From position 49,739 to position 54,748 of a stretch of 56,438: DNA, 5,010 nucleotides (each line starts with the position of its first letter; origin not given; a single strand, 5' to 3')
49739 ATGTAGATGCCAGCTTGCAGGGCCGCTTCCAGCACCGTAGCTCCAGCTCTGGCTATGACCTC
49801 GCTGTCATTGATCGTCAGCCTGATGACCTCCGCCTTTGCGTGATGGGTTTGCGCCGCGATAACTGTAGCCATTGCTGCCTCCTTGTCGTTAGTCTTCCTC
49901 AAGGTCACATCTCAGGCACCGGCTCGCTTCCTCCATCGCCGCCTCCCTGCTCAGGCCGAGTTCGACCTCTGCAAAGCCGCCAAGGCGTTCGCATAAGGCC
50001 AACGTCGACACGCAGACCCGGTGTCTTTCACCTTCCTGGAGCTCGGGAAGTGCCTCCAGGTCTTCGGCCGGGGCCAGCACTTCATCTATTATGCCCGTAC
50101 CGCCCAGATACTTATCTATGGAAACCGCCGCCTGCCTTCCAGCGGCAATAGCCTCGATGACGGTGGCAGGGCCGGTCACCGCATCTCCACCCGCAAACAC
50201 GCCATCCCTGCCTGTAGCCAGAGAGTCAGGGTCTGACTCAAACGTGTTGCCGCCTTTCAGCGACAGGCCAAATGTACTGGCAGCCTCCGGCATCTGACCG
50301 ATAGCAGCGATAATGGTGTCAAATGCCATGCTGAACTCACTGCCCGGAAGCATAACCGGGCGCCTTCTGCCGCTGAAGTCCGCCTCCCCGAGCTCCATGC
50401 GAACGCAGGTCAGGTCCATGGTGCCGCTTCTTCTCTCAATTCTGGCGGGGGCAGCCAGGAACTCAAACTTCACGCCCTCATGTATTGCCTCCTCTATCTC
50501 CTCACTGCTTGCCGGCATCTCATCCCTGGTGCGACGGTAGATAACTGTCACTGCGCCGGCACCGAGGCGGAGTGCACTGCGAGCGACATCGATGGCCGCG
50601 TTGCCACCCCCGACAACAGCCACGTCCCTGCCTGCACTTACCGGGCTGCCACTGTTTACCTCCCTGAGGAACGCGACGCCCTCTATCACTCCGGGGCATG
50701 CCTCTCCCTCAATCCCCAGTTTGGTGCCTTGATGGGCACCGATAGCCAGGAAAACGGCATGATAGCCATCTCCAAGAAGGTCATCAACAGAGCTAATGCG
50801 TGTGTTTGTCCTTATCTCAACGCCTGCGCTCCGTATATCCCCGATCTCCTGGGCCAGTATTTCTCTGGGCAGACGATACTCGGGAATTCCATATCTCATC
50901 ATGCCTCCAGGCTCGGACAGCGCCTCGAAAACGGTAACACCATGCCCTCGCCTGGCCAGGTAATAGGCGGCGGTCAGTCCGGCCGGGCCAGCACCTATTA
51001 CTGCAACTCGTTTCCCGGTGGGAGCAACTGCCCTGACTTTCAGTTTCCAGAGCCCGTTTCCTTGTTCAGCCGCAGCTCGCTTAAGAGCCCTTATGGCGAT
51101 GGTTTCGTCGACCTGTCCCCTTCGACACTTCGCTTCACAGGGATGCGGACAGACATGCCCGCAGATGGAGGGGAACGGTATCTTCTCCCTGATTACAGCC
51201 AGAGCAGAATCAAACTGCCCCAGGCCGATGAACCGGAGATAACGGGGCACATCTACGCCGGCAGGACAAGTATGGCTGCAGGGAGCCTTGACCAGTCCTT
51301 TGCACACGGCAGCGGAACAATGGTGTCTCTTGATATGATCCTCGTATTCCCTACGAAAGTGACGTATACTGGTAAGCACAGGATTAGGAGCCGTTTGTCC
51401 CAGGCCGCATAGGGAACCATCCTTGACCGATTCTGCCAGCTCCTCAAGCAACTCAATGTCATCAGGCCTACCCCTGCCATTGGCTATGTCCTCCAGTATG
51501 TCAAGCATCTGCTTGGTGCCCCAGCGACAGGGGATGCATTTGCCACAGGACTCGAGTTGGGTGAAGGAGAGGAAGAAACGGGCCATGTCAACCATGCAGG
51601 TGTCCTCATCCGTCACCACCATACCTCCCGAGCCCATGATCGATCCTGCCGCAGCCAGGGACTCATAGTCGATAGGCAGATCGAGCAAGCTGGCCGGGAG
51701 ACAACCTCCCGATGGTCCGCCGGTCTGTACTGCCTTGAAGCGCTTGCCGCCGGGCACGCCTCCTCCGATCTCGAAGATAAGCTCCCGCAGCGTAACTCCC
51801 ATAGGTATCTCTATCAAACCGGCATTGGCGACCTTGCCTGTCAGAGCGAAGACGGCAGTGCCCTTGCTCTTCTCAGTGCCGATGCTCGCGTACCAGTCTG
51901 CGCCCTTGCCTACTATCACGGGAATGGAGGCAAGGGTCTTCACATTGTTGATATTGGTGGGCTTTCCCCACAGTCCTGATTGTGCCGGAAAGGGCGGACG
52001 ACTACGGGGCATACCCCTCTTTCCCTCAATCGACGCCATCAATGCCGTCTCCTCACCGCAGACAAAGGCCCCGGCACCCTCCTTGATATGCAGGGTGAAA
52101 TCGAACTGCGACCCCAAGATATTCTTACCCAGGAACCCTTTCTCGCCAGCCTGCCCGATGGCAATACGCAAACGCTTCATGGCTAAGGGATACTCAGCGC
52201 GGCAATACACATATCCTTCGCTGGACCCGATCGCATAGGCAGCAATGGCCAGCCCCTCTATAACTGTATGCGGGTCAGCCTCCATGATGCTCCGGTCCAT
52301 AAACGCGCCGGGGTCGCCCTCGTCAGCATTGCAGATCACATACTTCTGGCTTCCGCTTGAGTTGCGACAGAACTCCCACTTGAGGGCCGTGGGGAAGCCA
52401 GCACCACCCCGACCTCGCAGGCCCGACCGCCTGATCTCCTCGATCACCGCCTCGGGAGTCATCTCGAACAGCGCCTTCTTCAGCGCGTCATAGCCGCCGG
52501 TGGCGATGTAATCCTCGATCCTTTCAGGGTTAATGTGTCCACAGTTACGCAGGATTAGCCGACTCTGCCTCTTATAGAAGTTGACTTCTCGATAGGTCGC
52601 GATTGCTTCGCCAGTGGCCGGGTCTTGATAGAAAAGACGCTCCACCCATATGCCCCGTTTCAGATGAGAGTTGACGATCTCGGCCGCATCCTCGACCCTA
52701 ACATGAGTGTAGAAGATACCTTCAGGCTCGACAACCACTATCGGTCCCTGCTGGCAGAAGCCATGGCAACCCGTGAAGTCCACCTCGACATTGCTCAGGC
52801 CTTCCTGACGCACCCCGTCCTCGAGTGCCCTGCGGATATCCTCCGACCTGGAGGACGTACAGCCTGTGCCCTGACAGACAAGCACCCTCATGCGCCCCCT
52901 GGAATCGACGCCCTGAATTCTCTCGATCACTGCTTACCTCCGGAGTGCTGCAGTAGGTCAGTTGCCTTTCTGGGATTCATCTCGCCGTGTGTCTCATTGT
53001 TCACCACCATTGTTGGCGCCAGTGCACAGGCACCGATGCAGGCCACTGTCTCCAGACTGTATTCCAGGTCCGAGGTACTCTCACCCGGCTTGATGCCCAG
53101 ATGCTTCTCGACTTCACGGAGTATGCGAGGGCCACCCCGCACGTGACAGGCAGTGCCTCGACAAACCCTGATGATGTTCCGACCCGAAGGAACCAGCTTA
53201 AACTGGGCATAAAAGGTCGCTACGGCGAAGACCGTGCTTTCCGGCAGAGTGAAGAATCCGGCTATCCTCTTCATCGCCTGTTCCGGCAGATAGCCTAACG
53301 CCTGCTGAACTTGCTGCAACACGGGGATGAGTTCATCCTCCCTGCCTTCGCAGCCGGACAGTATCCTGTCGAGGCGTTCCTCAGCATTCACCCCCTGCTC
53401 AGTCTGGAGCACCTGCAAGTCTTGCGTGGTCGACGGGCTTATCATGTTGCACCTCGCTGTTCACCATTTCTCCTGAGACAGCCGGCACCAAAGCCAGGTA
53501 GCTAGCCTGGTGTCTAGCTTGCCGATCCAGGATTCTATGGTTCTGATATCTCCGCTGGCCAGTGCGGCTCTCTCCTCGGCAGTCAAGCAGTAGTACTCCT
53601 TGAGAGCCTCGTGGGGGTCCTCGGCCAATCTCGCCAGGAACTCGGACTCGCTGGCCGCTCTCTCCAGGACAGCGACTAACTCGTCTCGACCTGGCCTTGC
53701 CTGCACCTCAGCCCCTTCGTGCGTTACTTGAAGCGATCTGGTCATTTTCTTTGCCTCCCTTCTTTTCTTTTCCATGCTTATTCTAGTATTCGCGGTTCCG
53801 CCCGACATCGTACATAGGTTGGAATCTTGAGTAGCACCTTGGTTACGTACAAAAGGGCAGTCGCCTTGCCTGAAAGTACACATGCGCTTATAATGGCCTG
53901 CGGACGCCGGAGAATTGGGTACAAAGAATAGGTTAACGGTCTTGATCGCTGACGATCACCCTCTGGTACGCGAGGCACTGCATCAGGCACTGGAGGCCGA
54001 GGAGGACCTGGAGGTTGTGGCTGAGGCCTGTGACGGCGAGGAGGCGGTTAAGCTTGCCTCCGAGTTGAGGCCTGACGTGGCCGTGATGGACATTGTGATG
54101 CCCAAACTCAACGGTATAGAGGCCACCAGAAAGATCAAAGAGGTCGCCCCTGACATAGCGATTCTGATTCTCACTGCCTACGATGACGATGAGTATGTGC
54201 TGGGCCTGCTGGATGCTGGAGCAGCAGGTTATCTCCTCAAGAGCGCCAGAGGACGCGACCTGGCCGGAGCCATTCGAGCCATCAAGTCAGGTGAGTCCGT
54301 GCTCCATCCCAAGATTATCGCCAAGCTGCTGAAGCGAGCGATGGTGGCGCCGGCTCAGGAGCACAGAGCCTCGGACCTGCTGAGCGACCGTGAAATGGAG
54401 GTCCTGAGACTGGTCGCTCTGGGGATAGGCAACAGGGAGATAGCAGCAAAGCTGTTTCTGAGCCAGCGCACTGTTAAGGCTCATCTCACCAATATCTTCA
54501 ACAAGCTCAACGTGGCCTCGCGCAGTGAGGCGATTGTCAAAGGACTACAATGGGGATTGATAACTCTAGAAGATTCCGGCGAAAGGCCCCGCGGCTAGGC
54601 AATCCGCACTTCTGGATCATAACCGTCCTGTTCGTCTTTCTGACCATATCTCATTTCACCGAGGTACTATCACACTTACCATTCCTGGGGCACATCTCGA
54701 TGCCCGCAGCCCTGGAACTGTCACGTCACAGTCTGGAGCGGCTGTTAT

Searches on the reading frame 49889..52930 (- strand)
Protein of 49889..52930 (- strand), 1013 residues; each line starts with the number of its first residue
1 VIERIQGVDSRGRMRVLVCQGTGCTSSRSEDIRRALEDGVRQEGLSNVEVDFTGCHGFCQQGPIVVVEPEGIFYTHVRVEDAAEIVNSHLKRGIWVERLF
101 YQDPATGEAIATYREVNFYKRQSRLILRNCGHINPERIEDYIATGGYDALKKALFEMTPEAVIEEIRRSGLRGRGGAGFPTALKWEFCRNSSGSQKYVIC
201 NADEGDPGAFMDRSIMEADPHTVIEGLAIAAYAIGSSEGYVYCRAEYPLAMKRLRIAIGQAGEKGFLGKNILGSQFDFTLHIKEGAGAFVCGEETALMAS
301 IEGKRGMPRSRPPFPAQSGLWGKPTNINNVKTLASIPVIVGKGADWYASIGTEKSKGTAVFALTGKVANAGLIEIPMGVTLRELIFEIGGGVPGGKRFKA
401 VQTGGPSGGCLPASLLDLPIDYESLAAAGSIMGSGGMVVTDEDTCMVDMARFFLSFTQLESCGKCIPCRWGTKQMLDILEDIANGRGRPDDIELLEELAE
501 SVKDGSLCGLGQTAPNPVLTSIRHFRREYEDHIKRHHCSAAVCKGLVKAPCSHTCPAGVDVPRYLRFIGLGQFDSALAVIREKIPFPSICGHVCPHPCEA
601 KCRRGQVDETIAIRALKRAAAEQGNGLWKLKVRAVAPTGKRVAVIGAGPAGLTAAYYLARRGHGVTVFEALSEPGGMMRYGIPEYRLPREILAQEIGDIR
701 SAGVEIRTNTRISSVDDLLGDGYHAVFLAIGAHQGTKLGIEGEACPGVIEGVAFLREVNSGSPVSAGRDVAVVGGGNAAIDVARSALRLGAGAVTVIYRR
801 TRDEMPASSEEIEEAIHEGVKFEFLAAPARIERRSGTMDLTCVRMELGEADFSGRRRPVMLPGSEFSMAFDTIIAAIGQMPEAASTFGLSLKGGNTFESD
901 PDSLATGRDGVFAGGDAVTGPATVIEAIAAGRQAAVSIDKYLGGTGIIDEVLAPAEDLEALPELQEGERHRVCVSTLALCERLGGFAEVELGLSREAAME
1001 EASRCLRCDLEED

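Call 17: search_protein_families(library=pfam, proteins=[window:49889-52930:-], max_evalue=0.00001)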
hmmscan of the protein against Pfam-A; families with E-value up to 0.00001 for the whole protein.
window:49889-52930:- (1013 aa): 13 families
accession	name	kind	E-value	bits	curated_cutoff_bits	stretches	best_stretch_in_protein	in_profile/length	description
PF01512.22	Complex1_51K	-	1.5e-47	161.7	31.2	1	166-337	1-149/150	Nuo51 FMN-binding domain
PF10589.14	NADH_4Fe-4S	-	7.9e-34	115.8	23.5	1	448-532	1-85/85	NADH-ubiquinone oxidoreductase-F iron-sulfur binding region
PF07992.20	Pyr_redox_2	-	7.4e-28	98.2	26.1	1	641-931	2-291/291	Pyridine nucleotide-disulphide oxidoreductase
PF14691.11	Fer4_20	-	2.2e-22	79.4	25.8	1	538-623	19-107/113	Dihydroprymidine dehydrogenase domain II, 4Fe-4S cluster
PF00070.33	Pyr_redox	-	8.7e-12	45.8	22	0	641-715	1-66/82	Pyridine nucleotide-disulphide oxidoreductase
PF01266.30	DAO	-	7.9e-11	42.5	27.9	1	641-675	1-35/353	FAD dependent oxidoreductase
PF13450.12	NAD_binding_8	-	9.1e-10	39.1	21.9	1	644-679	1-36/68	NAD(P)-binding Rossmann-like domain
PF13738.12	Pyr_redox_3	-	1.3e-09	38.1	30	0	726-840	128-247/305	Pyridine nucleotide-disulphide oxidoreductase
PF01593.30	Amino_oxidase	-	7.6e-08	32.5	19.8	0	650-678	2-30/443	Flavin containing amine oxidoreductase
PF10531.15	SLBB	-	3.4e-07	30.4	27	1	360-409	1-53/55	SLBB domain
PF01257.25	2Fe-2S_thioredx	-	2.2e-06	28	24.8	1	10-87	62-142/145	Thioredoxin-like [2Fe-2S] ferredoxin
PF01946.23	Thi4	-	3e-06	27.1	26.2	1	642-680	20-59/235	Thi4 family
PF12831.13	FAD_oxidored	-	4.3e-06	26.7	27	0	642-679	2-39/416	FAD dependent oxidoreductase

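Call 56: search_protein_families(library=ncbifam, proteins=[window:49889-52930:-], max_evalue=1e-10)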
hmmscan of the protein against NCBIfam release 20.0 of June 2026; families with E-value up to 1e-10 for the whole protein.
window:49889-52930:- (1013 aa): 25 families
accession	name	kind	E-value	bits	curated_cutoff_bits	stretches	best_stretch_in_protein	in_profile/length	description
TIGR01959.1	nuoF_fam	equivalog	2.1e-154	513.9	558.65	1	133-533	9-410/410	NADH-quinone oxidoreductase subunit NuoF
NF009410.0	PRK12771.1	subfamily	1.2e-153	512.7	516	1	501-1008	3-511/566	NAD(P)-binding protein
NF009454.0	PRK12814.1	equivalog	2.1e-146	489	916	1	522-1010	81-574/657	putative NADPH-dependent glutamate synthase small subunit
NF010120.0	PRK13596.1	equivalog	1.2e-121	406.3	389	1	126-539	8-423/433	NADH-quinone oxidoreductase subunit NuoF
NF008436.0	PRK11278.1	equivalog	8.8e-121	403.9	749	1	132-546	21-439/448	NADH-quinone oxidoreductase subunit NuoF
NF009414.0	PRK12778.1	equivalog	9.9e-112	374.6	1103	1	540-942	328-749/752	bifunctional dihydroorotate dehydrogenase B NAD binding subunit/NADPH-dependent glutamate synthase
TIGR03315.1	Se_ygfK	equivalog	4.8e-104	348.7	835.3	1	548-1008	444-886/1012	putative selenate reductase subunit YgfK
TIGR01316.1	gltA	equivalog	3.6e-100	335.9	471.75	1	543-942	31-449/449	NADPH-dependent glutamate synthase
NF009413.0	PRK12775.1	equivalog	2.3e-86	290.5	1895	1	540-943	330-755/1006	putative trifunctional 2-polyprenylphenol hydroxylase/glutamate synthase subunit beta/ferritin domain-containing protein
NF010590.0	PRK13984.1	equivalog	5.4e-82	275.8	946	1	549-943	196-607/611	putative oxidoreductase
TIGR01318.1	gltD_gamma_fam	subfamily_domain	9.7e-79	265.1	482.95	1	536-943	35-466/467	glutamate synthase, small subunit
NF009408.0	PRK12769.1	equivalog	1.7e-74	251.1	1003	1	547-943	232-652/659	formate-dependent uric acid utilization protein AegA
NF009409.0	PRK12770.1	subfamily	1.3e-72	244.9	343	1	635-943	14-351/360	putative glutamate synthase subunit beta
NF009415.0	PRK12779.1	equivalog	1.6e-64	218.3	1519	1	548-938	207-622/944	putative bifunctional glutamate synthase subunit beta/2-polyprenylphenol hydroxylase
NF009451.0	PRK12809.1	equivalog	2.4e-62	211.1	1154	1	547-937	215-629/639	formate-dependent uric acid utilization protein YgfT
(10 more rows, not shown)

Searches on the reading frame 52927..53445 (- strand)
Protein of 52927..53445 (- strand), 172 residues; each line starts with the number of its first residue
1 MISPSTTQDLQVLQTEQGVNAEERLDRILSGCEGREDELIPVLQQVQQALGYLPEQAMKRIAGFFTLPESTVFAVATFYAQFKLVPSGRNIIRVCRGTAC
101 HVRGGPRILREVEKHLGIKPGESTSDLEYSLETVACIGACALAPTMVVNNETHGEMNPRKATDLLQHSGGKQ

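Call 17: search_protein_families(library=pfam, proteins=[window:52927-53445:-], max_evalue=0.00001)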
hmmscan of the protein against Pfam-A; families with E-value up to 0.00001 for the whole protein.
window:52927-53445:- (172 aa): 1 family
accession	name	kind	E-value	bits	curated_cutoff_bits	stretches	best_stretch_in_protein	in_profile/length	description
PF01257.25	2Fe-2S_thioredx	-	3.3e-47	160.4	24.8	1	26-166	2-142/145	Thioredoxin-like [2Fe-2S] ferredoxin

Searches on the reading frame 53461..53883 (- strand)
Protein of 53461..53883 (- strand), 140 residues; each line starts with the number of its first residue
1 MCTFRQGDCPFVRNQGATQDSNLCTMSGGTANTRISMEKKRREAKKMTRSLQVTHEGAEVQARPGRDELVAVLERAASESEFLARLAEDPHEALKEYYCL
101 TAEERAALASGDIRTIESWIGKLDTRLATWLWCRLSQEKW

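Call 17: search_protein_families(library=pfam, proteins=[window:53461-53883:-], max_evalue=0.00001)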
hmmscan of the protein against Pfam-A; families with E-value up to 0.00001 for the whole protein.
window:53461-53883:- (140 aa): 0 families

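Call 55: search_protein_families(library=pfam, proteins=[window:53461-53883:-], max_evalue=0.0001)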
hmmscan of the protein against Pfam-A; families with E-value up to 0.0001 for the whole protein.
window:53461-53883:- (140 aa): 1 family
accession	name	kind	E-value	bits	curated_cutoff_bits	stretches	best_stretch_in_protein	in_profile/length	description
PF14407.11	Frankia_peptide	-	2.8e-05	24.8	48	1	72-128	5-62/63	Ribosomally synthesized peptide prototyped by Frankia Franean1_4349.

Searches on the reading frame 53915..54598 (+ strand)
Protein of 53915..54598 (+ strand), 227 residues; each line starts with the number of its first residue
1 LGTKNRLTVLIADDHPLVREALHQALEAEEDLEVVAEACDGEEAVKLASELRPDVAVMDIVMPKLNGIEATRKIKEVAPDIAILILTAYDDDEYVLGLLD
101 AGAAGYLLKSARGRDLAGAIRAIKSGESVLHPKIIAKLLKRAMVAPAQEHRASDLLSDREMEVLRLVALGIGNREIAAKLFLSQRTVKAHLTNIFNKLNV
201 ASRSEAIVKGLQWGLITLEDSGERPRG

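Call 55: search_protein_families(library=pfam, proteins=[window:53915-54598:+], max_evalue=0.0001)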
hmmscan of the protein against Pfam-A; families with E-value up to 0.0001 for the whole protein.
window:53915-54598:+ (227 aa): 2 families
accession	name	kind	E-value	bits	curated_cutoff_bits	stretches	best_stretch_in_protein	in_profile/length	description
PF00072.30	Response_reg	-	2.9e-30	105.1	30.2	1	9-120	1-110/111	Response regulator receiver domain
PF00196.25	GerE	-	2.4e-21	75.5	23.5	1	155-208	2-55/57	Bacterial regulatory proteins, luxR family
